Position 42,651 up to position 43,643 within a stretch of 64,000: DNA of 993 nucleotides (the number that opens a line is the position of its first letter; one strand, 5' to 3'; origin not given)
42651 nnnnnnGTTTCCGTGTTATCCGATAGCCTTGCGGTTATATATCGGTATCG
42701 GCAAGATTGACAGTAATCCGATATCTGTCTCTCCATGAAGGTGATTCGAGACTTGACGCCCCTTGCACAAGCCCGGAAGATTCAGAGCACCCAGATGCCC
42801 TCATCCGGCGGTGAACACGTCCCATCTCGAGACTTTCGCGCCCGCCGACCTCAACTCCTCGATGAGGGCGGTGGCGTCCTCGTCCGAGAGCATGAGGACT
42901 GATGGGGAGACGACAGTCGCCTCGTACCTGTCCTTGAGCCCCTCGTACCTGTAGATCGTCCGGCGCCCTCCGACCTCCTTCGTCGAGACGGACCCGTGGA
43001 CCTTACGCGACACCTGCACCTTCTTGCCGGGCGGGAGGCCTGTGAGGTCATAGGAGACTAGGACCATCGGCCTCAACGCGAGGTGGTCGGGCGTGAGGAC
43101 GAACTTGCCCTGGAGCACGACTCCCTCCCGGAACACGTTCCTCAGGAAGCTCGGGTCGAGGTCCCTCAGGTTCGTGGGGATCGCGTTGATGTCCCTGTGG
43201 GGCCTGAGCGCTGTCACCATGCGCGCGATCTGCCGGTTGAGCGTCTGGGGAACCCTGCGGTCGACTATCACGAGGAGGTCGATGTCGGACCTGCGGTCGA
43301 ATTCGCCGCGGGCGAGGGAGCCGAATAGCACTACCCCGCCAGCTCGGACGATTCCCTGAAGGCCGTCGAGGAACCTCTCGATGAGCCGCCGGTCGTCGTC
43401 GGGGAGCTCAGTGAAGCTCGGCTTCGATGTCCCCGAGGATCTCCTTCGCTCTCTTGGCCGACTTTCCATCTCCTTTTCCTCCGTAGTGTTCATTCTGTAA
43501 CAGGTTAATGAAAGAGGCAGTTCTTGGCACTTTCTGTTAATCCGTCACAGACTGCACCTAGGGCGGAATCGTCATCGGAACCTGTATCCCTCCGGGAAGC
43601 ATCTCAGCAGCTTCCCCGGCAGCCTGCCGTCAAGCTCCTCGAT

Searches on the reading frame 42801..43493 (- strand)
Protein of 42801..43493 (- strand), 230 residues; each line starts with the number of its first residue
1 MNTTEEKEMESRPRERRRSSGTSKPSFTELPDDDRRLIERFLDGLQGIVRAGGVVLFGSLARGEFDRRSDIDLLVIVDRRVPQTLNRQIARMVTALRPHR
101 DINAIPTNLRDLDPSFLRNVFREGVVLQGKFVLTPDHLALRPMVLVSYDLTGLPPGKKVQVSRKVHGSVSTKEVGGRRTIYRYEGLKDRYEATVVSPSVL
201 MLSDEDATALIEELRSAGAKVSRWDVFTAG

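Call 4: search_protein_families(library=pfam, proteins=[window:42801-43493:-], max_evalue=0.01)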
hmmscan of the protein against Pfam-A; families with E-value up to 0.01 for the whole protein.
window:42801-43493:- (230 aa): 2 families
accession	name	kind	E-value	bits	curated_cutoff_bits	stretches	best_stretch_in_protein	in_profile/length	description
PF01909.29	NTP_transf_2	-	1.1e-09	39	21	1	41-87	4-50/93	Nucleotidyltransferase domain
PF18765.7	Polbeta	-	1.7e-09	38.2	26.9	1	54-127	16-87/93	Polymerase beta, Nucleotidyltransferase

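Call 14: search_protein_families(library=ncbifam, proteins=[window:42801-43493:-], max_evalue=0.05)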
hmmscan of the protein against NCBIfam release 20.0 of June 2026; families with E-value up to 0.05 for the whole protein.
window:42801-43493:- (230 aa): 10 families
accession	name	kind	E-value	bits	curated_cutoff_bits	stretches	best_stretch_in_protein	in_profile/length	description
NF047752.1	MntA_antitoxin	equivalog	1.9e-08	34.1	60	1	54-128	10-81/106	type VII toxin-antitoxin system MntA family adenylyltransferase antitoxin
NF051895.1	anti_phage_HalB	equivalog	5.2e-06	26.2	190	1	55-84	3-32/211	anti-phage Hailong system nucleotidyltransferase HalB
NF012212.1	ANT_9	subfamily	0.00035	19.9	340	1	53-91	23-61/249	aminoglycoside nucleotidyltransferase ANT(9)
TIGR01693.1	UTase_glnD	equivalog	0.00099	17.4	519.4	1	54-96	46-88/850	[protein-PII] uridylyltransferase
NF010309.0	PRK13746.1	subfamily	0.0013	18.1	193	1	53-89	30-66/263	aminoglycoside adenylyltransferase family protein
NF003448.0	PRK05007.1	equivalog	0.0044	14.9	1255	1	54-96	83-125/884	bifunctional uridylyltransferase/uridylyl-removing protein GlnD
NF001366.0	PRK00275.1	equivalog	0.016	13.2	1299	1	55-96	82-123/895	[protein-PII] uridylyltransferase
NF012157.0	ANT_3pp_I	equivalog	0.022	14.1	375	1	53-89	24-60/256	AadA family aminoglycoside 3''-O-nucleotidyltransferase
NF002837.0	PRK03059.1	equivalog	0.025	12.6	1010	1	48-96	59-107/857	[protein-PII] uridylyltransferase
NF000119.1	linco_LnuF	exception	0.031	13.5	450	1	35-79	4-48/273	lincosamide nucleotidyltransferase Lnu(F)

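Call 25: search_protein_families(library=padloc, proteins=[window:42801-43493:-], max_evalue=0.01)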
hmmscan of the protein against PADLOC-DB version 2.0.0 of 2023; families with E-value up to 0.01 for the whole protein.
window:42801-43493:- (230 aa): 9 families
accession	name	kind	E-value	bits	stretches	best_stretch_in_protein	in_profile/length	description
PDLC04903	PDC-S09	-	5.9e-11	40.6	1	54-126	29-107/108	-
PDLC04907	PDC-S09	-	2.3e-08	32.1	1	33-89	9-65/114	-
PDLC04904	PDC-S09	-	2.9e-07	28.7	1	51-83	25-56/104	-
PDLC04902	PDC-S09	-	5.4e-07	27.9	1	51-82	21-52/97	-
PDLC04778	PDC-M70A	-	1.6e-06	25.7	1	50-84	46-80/355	-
PDLC04368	PDC-M05A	-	4.8e-06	24.6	1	55-107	111-161/201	-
PDLC04906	PDC-S09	-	1.2e-05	23.6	1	54-80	27-53/98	-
PDLC04369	PDC-M05A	-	2.2e-05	22.2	1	54-95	106-154/201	-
PDLC04905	PDC-S09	-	0.00015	20.1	1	55-83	25-54/101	-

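Call 26: search_solved_structures(query=window:42801-43493:-, max_evalue=1)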
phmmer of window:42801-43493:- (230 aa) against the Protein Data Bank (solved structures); distinct sequences matched with E-value up to 1: 6.
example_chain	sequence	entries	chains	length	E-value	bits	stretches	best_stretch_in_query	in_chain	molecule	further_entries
9dbj_A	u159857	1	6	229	0.0036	20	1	54-80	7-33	HalB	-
9dbh_A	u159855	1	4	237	0.0039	19.9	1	53-80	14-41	HalB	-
9z7q_I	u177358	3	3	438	0.0066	19.1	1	41-87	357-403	Cmr1-MntA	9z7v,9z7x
1wot_A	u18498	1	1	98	0.011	18.4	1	53-125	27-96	PUTATIVE MINIMAL NUCLEOTIDYLTRANSFERASE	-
5yep_A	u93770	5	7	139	0.49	13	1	50-124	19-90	Toxin-antitoxin system antidote Mnt family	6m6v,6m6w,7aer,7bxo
9dbi_A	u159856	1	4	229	0.81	12.3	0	54-79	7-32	HalB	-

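Call 28: find_encoding_contigs(protein=window:42801-43493:-, flank=10000, max_places=6)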
Protein window:42801-43493:- (230 aa): 3 contigs read that carry it; 3 places shown.
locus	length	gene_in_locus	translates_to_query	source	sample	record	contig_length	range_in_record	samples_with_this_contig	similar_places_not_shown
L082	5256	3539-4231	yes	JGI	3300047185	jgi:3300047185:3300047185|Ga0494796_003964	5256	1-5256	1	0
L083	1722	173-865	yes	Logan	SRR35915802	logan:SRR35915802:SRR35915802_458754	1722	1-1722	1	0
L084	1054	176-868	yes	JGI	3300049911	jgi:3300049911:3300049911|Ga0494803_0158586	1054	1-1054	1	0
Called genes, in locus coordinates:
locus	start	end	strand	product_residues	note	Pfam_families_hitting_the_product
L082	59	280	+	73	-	-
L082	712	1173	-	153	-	PF00708:Acylphosphatase (faint)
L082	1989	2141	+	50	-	-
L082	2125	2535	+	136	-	-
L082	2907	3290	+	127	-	-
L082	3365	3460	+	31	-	-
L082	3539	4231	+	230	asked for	PF01909:NTP_transf_2, PF18765:Polbeta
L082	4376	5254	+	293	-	?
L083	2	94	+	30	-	?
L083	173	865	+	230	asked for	PF01909:NTP_transf_2, PF18765:Polbeta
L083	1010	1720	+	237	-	?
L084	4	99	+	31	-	-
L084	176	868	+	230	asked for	PF01909:NTP_transf_2, PF18765:Polbeta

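Call 30: find_homologous_proteins(query=window:42801-43493:-, max_evalue=0.001)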
Query window:42801-43493:- (230 aa): 45 proteins with E <= 0.001 among 828 candidates.
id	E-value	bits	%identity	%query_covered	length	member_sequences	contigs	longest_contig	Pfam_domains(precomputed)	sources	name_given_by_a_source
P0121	1.3e-127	441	92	97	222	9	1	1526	PF18765.8,PF01909.30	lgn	-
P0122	3.8e-68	247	57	91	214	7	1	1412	PF18765.8,PF01909.30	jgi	-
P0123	1.8e-66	242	52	98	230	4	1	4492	PF18765.8,PF01909.30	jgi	jgi:hypothetical protein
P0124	6.2e-66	240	82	60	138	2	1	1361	-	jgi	-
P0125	1.5e-65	239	56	87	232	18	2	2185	PF18765.8,PF01909.30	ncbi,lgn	-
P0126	6.2e-64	233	54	86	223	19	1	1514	PF18765.8,PF01909.30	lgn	-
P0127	3.8e-63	231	52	97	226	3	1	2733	PF18765.8,PF01909.30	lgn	-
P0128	4.8e-63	230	51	97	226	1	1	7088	PF18765.8,PF01909.30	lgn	-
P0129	5.6e-63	230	52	97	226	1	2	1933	PF18765.8,PF01909.30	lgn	-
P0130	3.7e-62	228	52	94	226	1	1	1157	PF18765.8,PF01909.30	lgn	-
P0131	8.0e-62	226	53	90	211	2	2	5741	PF18765.8,PF01909.30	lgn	-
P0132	1.3e-61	226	51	94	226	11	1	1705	PF18765.8,PF01909.30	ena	-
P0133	1.6e-61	226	49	96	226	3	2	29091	PF18765.8,PF01909.30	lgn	-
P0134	2.2e-61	225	53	88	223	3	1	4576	PF18765.8,PF01909.30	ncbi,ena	-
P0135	9.5e-60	220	51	89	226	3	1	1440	PF18765.8,PF01909.30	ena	-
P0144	7.7e-55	204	53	88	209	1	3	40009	PF18765.8,PF01909.30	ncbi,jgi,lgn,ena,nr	ncbi:MAG TPA: nucleotidyltransferase domain-containing protein [Thermoplasmata archaeon]|nr:nucleoti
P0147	3.1e-53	198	47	90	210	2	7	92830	PF18765.8,PF01909.30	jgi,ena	-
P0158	1.6e-42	163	45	84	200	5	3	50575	PF18765.8,PF01909.30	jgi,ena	-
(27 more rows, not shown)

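Call 31: find_encoding_contigs(protein=P0147, flank=5000, max_places=3)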
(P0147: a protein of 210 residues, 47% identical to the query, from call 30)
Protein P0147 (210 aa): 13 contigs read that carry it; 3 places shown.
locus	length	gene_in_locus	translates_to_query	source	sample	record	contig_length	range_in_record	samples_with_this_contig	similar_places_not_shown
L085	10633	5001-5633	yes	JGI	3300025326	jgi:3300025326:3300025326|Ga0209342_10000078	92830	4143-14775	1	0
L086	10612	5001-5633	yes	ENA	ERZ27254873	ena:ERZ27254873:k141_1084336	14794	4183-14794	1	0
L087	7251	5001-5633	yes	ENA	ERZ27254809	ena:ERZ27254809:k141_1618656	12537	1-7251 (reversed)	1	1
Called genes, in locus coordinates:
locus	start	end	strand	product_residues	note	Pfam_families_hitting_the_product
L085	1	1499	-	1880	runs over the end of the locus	?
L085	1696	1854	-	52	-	-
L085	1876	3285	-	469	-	-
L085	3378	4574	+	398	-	-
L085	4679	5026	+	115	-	-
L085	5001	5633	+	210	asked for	PF01909:NTP_transf_2, PF18765:Polbeta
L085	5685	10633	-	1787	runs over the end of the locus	PF06739:SBBP (faint), PF05048:NosD, PF13229:Beta_helix, PF05048:NosD, PF13229:Beta_helix, PF05048:NosD, PF13229:Beta_helix (weak), PF18911:PKD_4 (weak), +1 more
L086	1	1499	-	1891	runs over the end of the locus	PF01436:NHL (faint), PF01839:FG-GAP, PF13517:FG-GAP_3 (weak), PF01839:FG-GAP, PF13517:FG-GAP_3 (weak), PF01839:FG-GAP, PF24595:DUF7619, PF18911:PKD_4, +3 more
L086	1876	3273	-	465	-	-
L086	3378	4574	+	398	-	-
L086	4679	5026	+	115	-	-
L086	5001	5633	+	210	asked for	PF01909:NTP_transf_2, PF18765:Polbeta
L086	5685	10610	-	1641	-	?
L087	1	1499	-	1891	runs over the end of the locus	PF01436:NHL (faint), PF01839:FG-GAP, PF13517:FG-GAP_3 (weak), PF01839:FG-GAP, PF13517:FG-GAP_3 (weak), PF01839:FG-GAP, PF24595:DUF7619, PF18911:PKD_4, +3 more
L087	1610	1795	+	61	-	-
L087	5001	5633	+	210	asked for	PF01909:NTP_transf_2, PF18765:Polbeta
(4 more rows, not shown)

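Call 32: find_encoding_contigs(protein=P0144, flank=5000, max_places=3)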
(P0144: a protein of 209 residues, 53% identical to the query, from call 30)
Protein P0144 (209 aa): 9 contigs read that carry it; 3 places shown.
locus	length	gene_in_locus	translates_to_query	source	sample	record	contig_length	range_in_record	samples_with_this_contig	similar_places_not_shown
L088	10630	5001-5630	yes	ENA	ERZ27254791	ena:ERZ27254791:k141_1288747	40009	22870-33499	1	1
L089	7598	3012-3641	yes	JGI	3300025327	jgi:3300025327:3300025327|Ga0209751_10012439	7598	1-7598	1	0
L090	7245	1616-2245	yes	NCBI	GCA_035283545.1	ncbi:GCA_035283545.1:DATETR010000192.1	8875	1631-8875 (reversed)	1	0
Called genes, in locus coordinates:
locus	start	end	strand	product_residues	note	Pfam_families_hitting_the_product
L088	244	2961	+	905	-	PF00801:PKD (weak), PF18911:PKD_4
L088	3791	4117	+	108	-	PF01909:NTP_transf_2, PF18765:Polbeta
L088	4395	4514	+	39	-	-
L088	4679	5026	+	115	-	-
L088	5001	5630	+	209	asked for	PF01909:NTP_transf_2, PF18765:Polbeta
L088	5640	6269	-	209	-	PF00753:Lactamase_B, PF23023:Anti-Pycsar_Apyc1 (weak), PF19583:ODP (weak), PF12706:Lactamase_B_2 (weak), PF14597:Lactamase_B_5 (faint)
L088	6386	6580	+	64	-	-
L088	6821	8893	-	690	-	PF19077:Big_13 (faint), PF13205:Big_5, PF00801:PKD (weak), PF18911:PKD_4, PF22352:K319L-like_PKD (weak)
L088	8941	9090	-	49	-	PF01020:Ribosomal_L40e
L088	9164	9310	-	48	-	-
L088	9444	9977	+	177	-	-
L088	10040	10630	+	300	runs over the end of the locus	PF00353:HemolysinCabind (weak)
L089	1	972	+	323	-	?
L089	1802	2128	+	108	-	PF01909:NTP_transf_2, PF18765:Polbeta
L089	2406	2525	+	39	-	-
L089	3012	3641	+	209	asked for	PF01909:NTP_transf_2, PF18765:Polbeta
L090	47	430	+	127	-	PF05168:HEPN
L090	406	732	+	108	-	PF01909:NTP_transf_2, PF18765:Polbeta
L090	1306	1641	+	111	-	-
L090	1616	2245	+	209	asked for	PF01909:NTP_transf_2, PF18765:Polbeta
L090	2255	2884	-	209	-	PF00753:Lactamase_B, PF23023:Anti-Pycsar_Apyc1 (weak), PF19583:ODP (weak), PF12706:Lactamase_B_2 (weak), PF14597:Lactamase_B_5 (faint)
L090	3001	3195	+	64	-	-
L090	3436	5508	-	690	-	PF19077:Big_13 (faint), PF13205:Big_5, PF00801:PKD (weak), PF18911:PKD_4, PF22352:K319L-like_PKD (weak)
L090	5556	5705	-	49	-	PF01020:Ribosomal_L40e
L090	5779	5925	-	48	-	-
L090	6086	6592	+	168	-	-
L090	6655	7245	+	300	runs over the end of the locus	PF00353:HemolysinCabind (weak)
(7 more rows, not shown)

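Call 33: find_encoding_contigs(protein=P0158, flank=5000, max_places=3)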
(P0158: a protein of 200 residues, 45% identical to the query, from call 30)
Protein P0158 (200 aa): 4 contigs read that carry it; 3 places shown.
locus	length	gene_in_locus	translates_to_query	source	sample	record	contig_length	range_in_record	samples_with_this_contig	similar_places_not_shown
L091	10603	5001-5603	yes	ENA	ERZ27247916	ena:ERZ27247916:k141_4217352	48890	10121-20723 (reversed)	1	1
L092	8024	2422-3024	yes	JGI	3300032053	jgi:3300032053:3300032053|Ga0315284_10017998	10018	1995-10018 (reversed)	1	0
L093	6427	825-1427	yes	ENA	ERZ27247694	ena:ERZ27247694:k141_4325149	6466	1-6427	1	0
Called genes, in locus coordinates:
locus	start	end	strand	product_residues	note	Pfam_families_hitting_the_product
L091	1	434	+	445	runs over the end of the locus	PF02881:SRP54_N, PF13401:AAA_22 (faint), PF00448:SRP54, PF01656:CbiA (weak), PF02978:SRP_SPB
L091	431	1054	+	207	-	PF04013:Methyltrn_RNA_2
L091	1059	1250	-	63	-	-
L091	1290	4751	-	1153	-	PF13517:FG-GAP_3 (faint), PF01839:FG-GAP, PF05345:He_PIG (weak), PF17892:Cadherin_5 (faint), PF17963:Big_9 (weak), PF05345:He_PIG, PF17963:Big_9 (weak)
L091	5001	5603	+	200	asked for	PF01909:NTP_transf_2, PF18765:Polbeta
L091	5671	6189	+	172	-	-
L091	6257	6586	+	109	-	-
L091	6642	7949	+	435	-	-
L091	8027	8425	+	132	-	-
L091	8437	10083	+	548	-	-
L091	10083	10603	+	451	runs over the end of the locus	PF04055:Radical_SAM, PF13186:SPASM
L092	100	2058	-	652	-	PF13517:FG-GAP_3 (faint), PF01839:FG-GAP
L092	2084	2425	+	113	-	-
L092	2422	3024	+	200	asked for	PF01909:NTP_transf_2, PF18765:Polbeta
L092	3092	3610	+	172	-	-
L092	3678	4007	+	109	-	-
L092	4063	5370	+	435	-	-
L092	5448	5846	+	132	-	-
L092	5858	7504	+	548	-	-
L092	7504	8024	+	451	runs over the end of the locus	PF04055:Radical_SAM, PF13186:SPASM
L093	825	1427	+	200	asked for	PF01909:NTP_transf_2, PF18765:Polbeta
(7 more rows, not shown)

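Call 45: predict_structure(alignment_id=A3)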
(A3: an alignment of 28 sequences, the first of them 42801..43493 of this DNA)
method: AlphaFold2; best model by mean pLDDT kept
length: 230 residues; sequences in the alignment: 28
mean_pLDDT: 86.9   pTM: 0.68
mean pLDDT of the five models: 86.9, 86.3, 86.1, 85.7, 84.3
residues with pLDDT >= 90: 143; 70-90: 56; 50-70: 26; < 50: 5
segments of 3 or more residues with pLDDT < 50: 1-3
pLDDT, mean of each block of 10 residues (from residue 1): 54 56 69 93 94 92 88 92 95 89 92 87 89 70 93 96 94 93 92 92 94 96 88
secondary structure, 60 per line:
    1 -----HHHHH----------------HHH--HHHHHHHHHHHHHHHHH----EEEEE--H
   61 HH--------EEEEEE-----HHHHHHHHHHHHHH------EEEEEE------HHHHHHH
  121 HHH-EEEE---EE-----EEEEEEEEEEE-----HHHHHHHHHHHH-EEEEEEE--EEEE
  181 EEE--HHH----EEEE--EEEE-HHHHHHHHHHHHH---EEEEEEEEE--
elements in order: H6-10 H32-48 E53-57 E71-76 H82-95 E102-107 H114-123 E125-128 E139-149 H155-166 E168-174 E177-183 E193-196 E199-202 H204-216 E220-228
